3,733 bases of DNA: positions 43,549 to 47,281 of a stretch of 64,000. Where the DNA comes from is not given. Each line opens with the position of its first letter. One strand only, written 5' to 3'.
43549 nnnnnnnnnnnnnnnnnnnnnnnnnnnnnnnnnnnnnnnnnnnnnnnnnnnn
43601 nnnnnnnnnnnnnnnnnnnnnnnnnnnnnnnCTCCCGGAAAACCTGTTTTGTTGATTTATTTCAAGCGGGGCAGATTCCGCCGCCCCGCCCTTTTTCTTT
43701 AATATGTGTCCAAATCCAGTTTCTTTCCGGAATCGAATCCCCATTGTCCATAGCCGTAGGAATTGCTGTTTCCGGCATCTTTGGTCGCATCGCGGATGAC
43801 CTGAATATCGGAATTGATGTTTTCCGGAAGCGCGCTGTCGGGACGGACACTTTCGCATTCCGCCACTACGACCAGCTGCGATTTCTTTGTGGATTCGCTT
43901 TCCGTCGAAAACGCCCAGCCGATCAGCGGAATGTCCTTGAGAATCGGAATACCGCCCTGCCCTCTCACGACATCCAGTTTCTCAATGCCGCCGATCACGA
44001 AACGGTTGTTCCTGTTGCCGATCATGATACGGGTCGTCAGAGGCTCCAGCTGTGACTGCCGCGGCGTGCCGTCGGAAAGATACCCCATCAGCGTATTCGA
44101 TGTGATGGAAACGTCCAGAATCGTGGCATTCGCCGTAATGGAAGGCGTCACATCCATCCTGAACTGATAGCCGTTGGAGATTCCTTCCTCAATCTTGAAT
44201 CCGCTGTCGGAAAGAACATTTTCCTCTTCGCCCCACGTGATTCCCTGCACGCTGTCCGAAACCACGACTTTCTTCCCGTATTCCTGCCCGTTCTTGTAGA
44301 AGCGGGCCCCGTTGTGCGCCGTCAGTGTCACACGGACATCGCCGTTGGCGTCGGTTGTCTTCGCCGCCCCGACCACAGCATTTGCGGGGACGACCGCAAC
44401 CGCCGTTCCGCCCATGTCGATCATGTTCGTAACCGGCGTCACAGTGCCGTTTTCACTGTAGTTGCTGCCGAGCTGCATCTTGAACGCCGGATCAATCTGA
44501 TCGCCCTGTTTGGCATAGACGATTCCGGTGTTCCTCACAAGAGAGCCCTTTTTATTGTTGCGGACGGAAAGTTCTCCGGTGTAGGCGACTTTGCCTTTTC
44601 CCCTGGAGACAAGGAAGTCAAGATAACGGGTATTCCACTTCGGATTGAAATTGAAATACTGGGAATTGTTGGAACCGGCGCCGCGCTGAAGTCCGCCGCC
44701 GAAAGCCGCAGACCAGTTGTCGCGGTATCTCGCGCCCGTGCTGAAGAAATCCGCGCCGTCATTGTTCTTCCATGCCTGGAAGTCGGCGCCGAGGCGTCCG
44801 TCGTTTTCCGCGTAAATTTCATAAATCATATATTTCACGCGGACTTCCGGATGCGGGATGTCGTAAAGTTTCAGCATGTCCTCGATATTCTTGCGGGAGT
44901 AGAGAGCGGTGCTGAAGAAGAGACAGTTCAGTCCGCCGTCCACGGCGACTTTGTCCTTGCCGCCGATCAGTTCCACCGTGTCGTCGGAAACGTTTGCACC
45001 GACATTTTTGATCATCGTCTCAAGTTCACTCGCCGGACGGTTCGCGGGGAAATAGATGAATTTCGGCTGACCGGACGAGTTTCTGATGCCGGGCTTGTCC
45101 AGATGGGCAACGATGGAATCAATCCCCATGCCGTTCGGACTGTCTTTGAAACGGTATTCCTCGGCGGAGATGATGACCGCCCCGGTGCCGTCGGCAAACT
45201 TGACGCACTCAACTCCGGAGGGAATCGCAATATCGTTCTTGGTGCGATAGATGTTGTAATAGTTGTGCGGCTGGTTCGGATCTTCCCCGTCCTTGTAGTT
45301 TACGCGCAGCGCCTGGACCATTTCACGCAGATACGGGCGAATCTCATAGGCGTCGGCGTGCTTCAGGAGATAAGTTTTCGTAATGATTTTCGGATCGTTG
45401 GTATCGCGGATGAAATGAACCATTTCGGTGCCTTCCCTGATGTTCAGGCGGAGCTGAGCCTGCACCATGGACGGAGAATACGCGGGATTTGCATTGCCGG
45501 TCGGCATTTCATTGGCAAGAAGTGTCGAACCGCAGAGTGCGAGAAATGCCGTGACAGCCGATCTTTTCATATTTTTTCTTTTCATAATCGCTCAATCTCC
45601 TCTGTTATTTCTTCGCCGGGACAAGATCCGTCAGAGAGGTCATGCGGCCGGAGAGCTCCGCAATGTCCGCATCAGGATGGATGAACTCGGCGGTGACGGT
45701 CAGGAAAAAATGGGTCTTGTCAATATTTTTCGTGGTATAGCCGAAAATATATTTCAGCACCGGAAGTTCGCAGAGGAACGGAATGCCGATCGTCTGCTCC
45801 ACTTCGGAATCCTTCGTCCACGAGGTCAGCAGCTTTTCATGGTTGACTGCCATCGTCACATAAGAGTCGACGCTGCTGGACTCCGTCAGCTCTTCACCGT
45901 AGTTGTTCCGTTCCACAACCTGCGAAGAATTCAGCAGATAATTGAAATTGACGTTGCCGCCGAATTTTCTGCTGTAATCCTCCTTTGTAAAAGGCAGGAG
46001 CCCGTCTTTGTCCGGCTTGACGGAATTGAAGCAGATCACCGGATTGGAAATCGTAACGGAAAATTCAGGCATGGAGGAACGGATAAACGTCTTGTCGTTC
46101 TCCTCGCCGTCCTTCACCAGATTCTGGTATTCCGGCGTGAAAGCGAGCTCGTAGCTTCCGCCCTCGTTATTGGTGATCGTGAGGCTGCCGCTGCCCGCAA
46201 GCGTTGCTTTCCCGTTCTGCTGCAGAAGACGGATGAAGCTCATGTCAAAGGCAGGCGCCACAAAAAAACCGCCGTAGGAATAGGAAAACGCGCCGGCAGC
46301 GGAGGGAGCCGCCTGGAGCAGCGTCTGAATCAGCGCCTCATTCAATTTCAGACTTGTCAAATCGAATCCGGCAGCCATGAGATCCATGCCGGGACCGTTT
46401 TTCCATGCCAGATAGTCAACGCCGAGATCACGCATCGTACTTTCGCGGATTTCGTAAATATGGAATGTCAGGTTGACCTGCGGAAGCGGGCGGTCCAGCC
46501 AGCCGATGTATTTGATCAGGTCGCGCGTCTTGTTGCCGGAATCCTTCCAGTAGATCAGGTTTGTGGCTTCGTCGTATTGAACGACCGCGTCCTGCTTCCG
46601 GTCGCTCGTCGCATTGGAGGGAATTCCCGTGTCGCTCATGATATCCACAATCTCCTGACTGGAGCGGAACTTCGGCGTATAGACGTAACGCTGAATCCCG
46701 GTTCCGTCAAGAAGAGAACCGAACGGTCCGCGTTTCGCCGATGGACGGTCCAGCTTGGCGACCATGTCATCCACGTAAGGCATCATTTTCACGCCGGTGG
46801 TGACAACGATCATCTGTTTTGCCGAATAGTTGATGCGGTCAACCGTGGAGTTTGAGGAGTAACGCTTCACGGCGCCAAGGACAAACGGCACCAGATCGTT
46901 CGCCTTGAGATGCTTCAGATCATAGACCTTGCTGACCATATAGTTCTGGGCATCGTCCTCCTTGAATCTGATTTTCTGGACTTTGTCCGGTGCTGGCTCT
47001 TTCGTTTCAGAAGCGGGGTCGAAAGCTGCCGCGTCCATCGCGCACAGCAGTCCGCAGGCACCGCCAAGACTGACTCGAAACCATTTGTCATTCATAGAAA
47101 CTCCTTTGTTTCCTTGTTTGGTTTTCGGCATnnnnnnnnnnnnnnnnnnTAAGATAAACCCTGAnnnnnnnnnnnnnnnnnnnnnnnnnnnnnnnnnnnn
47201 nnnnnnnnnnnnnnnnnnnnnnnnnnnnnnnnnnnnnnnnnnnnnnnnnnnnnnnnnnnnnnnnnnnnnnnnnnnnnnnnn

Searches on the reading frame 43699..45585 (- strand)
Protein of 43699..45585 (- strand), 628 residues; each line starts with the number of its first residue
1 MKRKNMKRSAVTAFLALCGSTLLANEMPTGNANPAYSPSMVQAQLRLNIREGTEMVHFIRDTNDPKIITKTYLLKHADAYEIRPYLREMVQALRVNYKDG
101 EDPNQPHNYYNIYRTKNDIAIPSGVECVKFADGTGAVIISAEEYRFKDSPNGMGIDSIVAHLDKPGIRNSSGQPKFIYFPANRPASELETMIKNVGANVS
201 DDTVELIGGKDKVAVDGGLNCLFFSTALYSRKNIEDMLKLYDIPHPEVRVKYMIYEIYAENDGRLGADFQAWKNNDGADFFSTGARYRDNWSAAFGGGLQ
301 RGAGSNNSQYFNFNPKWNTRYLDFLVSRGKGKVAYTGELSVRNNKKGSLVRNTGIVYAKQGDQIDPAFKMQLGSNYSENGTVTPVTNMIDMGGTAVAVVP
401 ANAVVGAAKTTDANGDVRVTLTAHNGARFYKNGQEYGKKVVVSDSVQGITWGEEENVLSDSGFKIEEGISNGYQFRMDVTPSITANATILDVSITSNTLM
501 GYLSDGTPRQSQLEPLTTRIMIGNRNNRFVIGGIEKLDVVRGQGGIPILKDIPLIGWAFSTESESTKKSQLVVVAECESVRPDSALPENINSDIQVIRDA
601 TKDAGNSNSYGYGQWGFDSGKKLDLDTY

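Call 67: search_protein_families(library=pfam, proteins=[window:43699-45585:-], max_evalue=0.0001)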
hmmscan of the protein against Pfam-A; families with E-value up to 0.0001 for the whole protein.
window:43699-45585:- (628 aa): 1 family
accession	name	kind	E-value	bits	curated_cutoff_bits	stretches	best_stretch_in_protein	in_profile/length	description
PF00263.26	Secretin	-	4.2e-15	56.2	27.5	1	473-575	57-163/169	Bacterial type II and III secretion system protein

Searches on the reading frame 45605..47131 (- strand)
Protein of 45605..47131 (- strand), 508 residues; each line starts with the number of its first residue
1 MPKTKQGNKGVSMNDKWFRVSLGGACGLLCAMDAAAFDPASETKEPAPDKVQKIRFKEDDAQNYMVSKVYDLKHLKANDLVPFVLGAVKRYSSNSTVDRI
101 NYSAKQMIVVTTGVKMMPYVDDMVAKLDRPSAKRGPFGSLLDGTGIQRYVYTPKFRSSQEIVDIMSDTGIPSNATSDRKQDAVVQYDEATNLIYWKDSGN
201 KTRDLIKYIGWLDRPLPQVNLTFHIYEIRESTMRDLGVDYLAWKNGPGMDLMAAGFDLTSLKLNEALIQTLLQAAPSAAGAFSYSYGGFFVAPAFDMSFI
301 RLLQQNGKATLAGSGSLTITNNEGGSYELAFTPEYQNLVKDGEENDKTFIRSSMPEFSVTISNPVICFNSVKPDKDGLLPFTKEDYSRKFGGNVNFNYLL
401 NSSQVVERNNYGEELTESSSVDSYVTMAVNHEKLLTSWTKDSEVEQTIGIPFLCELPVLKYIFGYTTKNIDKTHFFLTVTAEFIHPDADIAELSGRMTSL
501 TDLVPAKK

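Call 67: search_protein_families(library=pfam, proteins=[window:45605-47131:-], max_evalue=0.0001)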
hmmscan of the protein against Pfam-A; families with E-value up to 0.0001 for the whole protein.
window:45605-47131:- (508 aa): 1 family
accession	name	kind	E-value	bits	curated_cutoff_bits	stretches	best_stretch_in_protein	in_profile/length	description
PF00263.26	Secretin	-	8.6e-07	29.1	27.5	1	403-483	82-167/169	Bacterial type II and III secretion system protein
